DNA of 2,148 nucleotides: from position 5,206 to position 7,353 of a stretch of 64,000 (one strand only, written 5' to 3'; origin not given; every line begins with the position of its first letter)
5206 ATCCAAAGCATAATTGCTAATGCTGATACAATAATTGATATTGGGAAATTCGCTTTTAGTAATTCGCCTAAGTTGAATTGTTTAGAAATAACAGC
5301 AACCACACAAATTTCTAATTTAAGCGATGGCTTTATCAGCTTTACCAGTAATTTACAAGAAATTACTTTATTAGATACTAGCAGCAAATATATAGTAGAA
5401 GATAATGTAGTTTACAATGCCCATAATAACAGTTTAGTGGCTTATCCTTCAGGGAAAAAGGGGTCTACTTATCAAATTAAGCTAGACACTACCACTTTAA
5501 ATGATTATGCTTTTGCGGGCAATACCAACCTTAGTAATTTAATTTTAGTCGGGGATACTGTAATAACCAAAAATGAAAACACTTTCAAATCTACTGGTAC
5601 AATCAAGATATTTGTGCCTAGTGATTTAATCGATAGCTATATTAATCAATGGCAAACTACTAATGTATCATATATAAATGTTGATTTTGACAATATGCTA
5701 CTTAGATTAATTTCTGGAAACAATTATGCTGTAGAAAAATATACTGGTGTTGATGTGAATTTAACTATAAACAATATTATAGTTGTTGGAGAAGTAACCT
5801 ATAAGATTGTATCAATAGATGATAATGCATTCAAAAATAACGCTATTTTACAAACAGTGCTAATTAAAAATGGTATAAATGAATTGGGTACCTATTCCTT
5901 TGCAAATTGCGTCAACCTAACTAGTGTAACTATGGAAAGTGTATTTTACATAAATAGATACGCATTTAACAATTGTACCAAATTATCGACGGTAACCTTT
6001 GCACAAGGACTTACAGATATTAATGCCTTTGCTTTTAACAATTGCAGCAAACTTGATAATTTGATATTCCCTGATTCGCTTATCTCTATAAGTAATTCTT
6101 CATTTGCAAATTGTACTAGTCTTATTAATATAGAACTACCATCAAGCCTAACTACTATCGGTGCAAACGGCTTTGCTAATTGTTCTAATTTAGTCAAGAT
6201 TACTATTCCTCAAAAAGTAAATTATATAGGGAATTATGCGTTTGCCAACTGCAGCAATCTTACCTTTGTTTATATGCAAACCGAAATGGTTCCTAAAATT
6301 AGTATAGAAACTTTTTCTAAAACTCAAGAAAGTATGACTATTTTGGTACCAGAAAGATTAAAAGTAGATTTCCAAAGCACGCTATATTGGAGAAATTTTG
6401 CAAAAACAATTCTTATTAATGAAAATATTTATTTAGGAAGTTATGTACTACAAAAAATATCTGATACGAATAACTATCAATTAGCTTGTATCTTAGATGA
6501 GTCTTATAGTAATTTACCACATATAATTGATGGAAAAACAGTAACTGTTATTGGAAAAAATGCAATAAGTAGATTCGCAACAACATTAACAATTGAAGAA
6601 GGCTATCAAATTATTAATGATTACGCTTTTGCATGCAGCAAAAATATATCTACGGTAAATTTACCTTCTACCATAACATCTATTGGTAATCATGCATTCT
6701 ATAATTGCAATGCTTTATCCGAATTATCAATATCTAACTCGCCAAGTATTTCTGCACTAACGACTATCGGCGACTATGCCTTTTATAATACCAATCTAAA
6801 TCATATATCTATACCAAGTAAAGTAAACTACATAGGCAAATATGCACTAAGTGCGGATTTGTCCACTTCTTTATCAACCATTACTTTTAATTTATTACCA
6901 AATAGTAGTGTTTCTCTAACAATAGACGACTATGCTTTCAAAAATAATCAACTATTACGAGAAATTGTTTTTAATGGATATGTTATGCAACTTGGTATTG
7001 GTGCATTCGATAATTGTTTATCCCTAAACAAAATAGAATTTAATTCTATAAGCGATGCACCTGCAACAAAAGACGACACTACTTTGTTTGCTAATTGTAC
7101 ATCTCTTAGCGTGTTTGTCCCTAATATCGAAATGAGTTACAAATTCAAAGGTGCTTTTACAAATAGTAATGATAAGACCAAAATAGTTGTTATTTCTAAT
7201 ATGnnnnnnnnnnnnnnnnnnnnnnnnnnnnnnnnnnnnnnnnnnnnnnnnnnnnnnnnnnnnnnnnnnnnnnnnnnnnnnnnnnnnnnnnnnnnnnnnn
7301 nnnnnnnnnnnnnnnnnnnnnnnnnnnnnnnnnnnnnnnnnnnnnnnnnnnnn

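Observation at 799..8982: The 2,727-aa BspA-type LRR lipoprotein looks like about six stand-alone BspA cassettes fused head to tail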

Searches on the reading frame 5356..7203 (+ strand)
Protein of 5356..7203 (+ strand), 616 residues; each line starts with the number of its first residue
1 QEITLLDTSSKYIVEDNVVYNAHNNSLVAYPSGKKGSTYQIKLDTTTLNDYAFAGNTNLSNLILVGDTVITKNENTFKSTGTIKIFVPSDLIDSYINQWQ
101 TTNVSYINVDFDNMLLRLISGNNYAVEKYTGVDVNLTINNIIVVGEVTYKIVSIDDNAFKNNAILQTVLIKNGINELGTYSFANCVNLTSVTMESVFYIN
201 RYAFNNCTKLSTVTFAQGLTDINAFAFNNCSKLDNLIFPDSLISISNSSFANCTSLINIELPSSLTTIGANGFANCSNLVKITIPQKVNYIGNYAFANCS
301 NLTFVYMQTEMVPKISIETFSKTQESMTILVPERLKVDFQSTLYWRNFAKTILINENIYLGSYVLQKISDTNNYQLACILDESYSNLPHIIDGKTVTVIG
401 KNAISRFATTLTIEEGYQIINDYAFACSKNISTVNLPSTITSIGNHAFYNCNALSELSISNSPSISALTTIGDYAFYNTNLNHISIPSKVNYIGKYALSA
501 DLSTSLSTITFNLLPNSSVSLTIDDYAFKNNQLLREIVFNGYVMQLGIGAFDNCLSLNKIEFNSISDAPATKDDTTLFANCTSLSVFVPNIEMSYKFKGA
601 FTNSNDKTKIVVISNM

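Call 35: predict_structure(alignment_id=A1)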
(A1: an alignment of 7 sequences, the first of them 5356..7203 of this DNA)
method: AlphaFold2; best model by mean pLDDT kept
length: 616 residues; sequences in the alignment: 7
mean_pLDDT: 90.1   pTM: 0.81
mean pLDDT of the five models: 90.1, 88.3, 86.6, 86.4, 85.9
residues with pLDDT >= 90: 398; 70-90: 194; 50-70: 24; < 50: 0
segments of 3 or more residues with pLDDT < 50: none
pLDDT, mean of each block of 10 residues (from residue 1): 81 89 92 70 92 83 89 87 87 94 86 89 91 91 90 94 92 96 95 96 98 95 97 94 97 93 96 95 96 96 93 95 88 96 91 94 88 90 91 95 90 95 91 94 95 89 75 94 90 94 77 80 94 89 89 91 80 79 89 89 86 72
secondary structure, 60 per line:
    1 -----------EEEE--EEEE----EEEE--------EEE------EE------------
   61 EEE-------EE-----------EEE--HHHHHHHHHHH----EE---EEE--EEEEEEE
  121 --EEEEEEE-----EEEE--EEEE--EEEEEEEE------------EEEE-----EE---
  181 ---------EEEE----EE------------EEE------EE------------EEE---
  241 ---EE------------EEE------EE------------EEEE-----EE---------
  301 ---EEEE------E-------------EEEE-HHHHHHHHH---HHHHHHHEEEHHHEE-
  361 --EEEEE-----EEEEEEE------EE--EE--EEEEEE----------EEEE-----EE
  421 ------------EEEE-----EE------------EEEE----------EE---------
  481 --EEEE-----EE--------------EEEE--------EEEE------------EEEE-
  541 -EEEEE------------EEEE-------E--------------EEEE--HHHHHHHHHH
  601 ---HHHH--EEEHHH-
elements in order: E12-15 E18-21 E26-29 E38-40 E61-63 E84-86 H89-99 E109-111 E114-120 E123-129 E135-138 E141-144 E147-154 E167-170 E190-193 E212-214 E235-237 E258-260 E281-284 E304-307 E328-331 H333-341 H345-351 E352-354 E363-367 E373-379 E394-399 E410-413 E433-436 E456-459 E483-486 E508-511 E520-523 E536-539 E542-546 E559-562 E585-588 H591-600 H604-607 E610-612

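Call 38: fold_search(model_id=the predicted structure, library=pdb)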
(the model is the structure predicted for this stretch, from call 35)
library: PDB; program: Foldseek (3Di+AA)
matches with E <= 10: 482; with E <= 0.001: 146
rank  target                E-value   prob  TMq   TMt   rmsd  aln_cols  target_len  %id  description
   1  4gt6                  2.2e-17  1.00  0.33  0.51  13.5       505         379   20  Crystal structure of a leucine rich cell surface protein (FAEPRAA2165_01021) from Faecalibacterium prausnitzii A2-165 at (released 2012-09-26)
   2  4fs7                  4.5e-14  1.00  0.32  0.48  10.3       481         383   19  Crystal structure of a leucine-rich repeat protein (BACOVA_04585) from Bacteroides ovatus ATCC 8483 at 1.19 A resolution (released 2012-09-19)
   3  4cp6                  1.1e-10  1.00  0.25  0.35  13.5       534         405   18  The Crystal structure of Pneumococcal vaccine antigen PcpA (released 2015-02-25)
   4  6mlx_A                4.6e-09  1.00  0.29  0.77   4.1       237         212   22  Crystal structure of T. pallidum Leucine Rich Repeat protein (TpLRR) (released 2019-07-17)
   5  4fd0                  6.5e-09  1.00  0.20  0.29  15.9       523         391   14  Crystal structure of a putative cell surface protein (BACCAC_03700) from Bacteroides caccae ATCC 43185 at 2.07 A resolut (released 2012-07-25)
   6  6mlx_C                1.6e-08  1.00  0.29  0.80   2.4       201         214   20  Crystal structure of T. pallidum Leucine Rich Repeat protein (TpLRR) (released 2019-07-17)
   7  4fdw                  2.0e-08  1.00  0.32  0.50  11.1       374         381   16  Crystal structure of a putative cell surface protein (BACOVA_01565) from Bacteroides ovatus ATCC 8483 at 2.05 A resoluti (released 2012-07-25)
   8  4h09_D                2.3e-08  1.00  0.23  0.36  12.8       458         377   19  Crystal structure of a leucine-rich repeat protein (EUBVEN_01088) from Eubacterium ventriosum ATCC 27560 at 2.50 A res (released 2012-10-10)
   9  4h09_B                3.2e-08  1.00  0.24  0.37  12.2       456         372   20  Crystal structure of a leucine-rich repeat protein (EUBVEN_01088) from Eubacterium ventriosum ATCC 27560 at 2.50 A res (released 2012-10-10)
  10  6mlx_B                4.1e-08  1.00  0.29  0.78   4.0       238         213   24  Crystal structure of T. pallidum Leucine Rich Repeat protein (TpLRR) (released 2019-07-17)
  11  4h09_A                4.1e-08  1.00  0.22  0.35  12.4       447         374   19  Crystal structure of a leucine-rich repeat protein (EUBVEN_01088) from Eubacterium ventriosum ATCC 27560 at 2.50 A res (released 2012-10-10)
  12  4h09_E                5.7e-08  1.00  0.20  0.30  14.2       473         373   17  Crystal structure of a leucine-rich repeat protein (EUBVEN_01088) from Eubacterium ventriosum ATCC 27560 at 2.50 A res (released 2012-10-10)
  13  4h09_C                1.3e-07  1.00  0.19  0.30  13.9       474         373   18  Crystal structure of a leucine-rich repeat protein (EUBVEN_01088) from Eubacterium ventriosum ATCC 27560 at 2.50 A res (released 2012-10-10)
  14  3sb4_B                1.3e-06  1.00  0.18  0.31  13.4       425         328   14  Crystal structure of a leucine-rich repeat protein (BT_1240) from Bacteroides thetaiotaomicron VPI-5482 at 1.99 A reso (released 2011-06-22)
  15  4bsu_F                2.0e-06  1.00  0.16  0.20  16.1       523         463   11  Structure of the ectodomain of LGR5 in complex with R-spondin-1 (Fu1Fu2) in C2 crystal form (released 2013-06-26)
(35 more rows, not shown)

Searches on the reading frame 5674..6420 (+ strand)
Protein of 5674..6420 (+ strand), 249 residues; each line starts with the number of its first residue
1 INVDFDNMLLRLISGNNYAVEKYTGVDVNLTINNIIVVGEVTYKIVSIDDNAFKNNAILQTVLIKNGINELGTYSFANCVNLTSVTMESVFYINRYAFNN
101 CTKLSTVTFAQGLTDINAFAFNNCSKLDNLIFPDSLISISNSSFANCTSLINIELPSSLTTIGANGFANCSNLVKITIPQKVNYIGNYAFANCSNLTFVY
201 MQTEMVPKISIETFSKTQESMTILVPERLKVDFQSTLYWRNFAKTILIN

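Call 22: search_solved_structures(query=window:5674-6420:+, max_evalue=0.001, show_alignments=3)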
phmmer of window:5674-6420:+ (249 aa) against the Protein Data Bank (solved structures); distinct sequences matched with E-value up to 0.001: 18.
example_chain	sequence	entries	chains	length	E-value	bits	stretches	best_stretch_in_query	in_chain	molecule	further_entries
4fs7_A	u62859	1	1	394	4.9e-49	170.4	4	90-204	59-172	Uncharacterized protein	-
4gt6_A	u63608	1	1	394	9.2e-47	162.9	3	14-218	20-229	Cell surface protein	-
6mlx_A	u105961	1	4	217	3.1e-23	86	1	68-199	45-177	Leucine-rich repeat protein TpLRR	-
4h09_A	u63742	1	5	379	3.2e-23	86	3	53-193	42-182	Hypothetical leucine rich repeat protein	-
4cp6_A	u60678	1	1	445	8.5e-15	58.4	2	88-217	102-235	CHOLINE BINDING PROTEIN PCPA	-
4fdw_A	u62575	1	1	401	4.8e-14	55.9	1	44-199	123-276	leucine rich hypothetical protein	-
4fd0_A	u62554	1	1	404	4.5e-11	46.2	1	45-200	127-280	Leucine rich hypothetical protein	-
3sb4_A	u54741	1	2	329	4.4e-09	39.7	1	136-216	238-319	Hypothetical leucine rich repeat protein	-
4oju_A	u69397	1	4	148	9.4e-09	38.6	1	116-207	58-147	hypothetical leucine rich repeat protein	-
4ufs_A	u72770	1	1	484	1.2e-07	35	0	89-214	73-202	LEUCINE-RICH REPEAT-CONTAINING G-PROTEIN COUPLED RECEPTOR 5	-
4ufr_A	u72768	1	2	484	1.2e-07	35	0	89-214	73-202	LEUCINE-RICH REPEAT-CONTAINING G-PROTEIN COUPLED RECEPTOR 5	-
4bsr_A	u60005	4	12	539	1.6e-07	34.6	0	89-214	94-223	LEUCINE-RICH REPEAT-CONTAINING G-PROTEIN COUPLED RECEPTOR 5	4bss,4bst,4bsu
4kng_A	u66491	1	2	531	1.7e-07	34.5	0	89-214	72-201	Leucine-rich repeat-containing G-protein coupled receptor 5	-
4kt1_A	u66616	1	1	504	2.9e-07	33.7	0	65-215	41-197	Leucine-rich repeat-containing G-protein coupled receptor 4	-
4li2_A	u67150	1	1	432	5.5e-07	32.8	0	133-212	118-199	Leucine-rich repeat-containing G-protein coupled receptor 4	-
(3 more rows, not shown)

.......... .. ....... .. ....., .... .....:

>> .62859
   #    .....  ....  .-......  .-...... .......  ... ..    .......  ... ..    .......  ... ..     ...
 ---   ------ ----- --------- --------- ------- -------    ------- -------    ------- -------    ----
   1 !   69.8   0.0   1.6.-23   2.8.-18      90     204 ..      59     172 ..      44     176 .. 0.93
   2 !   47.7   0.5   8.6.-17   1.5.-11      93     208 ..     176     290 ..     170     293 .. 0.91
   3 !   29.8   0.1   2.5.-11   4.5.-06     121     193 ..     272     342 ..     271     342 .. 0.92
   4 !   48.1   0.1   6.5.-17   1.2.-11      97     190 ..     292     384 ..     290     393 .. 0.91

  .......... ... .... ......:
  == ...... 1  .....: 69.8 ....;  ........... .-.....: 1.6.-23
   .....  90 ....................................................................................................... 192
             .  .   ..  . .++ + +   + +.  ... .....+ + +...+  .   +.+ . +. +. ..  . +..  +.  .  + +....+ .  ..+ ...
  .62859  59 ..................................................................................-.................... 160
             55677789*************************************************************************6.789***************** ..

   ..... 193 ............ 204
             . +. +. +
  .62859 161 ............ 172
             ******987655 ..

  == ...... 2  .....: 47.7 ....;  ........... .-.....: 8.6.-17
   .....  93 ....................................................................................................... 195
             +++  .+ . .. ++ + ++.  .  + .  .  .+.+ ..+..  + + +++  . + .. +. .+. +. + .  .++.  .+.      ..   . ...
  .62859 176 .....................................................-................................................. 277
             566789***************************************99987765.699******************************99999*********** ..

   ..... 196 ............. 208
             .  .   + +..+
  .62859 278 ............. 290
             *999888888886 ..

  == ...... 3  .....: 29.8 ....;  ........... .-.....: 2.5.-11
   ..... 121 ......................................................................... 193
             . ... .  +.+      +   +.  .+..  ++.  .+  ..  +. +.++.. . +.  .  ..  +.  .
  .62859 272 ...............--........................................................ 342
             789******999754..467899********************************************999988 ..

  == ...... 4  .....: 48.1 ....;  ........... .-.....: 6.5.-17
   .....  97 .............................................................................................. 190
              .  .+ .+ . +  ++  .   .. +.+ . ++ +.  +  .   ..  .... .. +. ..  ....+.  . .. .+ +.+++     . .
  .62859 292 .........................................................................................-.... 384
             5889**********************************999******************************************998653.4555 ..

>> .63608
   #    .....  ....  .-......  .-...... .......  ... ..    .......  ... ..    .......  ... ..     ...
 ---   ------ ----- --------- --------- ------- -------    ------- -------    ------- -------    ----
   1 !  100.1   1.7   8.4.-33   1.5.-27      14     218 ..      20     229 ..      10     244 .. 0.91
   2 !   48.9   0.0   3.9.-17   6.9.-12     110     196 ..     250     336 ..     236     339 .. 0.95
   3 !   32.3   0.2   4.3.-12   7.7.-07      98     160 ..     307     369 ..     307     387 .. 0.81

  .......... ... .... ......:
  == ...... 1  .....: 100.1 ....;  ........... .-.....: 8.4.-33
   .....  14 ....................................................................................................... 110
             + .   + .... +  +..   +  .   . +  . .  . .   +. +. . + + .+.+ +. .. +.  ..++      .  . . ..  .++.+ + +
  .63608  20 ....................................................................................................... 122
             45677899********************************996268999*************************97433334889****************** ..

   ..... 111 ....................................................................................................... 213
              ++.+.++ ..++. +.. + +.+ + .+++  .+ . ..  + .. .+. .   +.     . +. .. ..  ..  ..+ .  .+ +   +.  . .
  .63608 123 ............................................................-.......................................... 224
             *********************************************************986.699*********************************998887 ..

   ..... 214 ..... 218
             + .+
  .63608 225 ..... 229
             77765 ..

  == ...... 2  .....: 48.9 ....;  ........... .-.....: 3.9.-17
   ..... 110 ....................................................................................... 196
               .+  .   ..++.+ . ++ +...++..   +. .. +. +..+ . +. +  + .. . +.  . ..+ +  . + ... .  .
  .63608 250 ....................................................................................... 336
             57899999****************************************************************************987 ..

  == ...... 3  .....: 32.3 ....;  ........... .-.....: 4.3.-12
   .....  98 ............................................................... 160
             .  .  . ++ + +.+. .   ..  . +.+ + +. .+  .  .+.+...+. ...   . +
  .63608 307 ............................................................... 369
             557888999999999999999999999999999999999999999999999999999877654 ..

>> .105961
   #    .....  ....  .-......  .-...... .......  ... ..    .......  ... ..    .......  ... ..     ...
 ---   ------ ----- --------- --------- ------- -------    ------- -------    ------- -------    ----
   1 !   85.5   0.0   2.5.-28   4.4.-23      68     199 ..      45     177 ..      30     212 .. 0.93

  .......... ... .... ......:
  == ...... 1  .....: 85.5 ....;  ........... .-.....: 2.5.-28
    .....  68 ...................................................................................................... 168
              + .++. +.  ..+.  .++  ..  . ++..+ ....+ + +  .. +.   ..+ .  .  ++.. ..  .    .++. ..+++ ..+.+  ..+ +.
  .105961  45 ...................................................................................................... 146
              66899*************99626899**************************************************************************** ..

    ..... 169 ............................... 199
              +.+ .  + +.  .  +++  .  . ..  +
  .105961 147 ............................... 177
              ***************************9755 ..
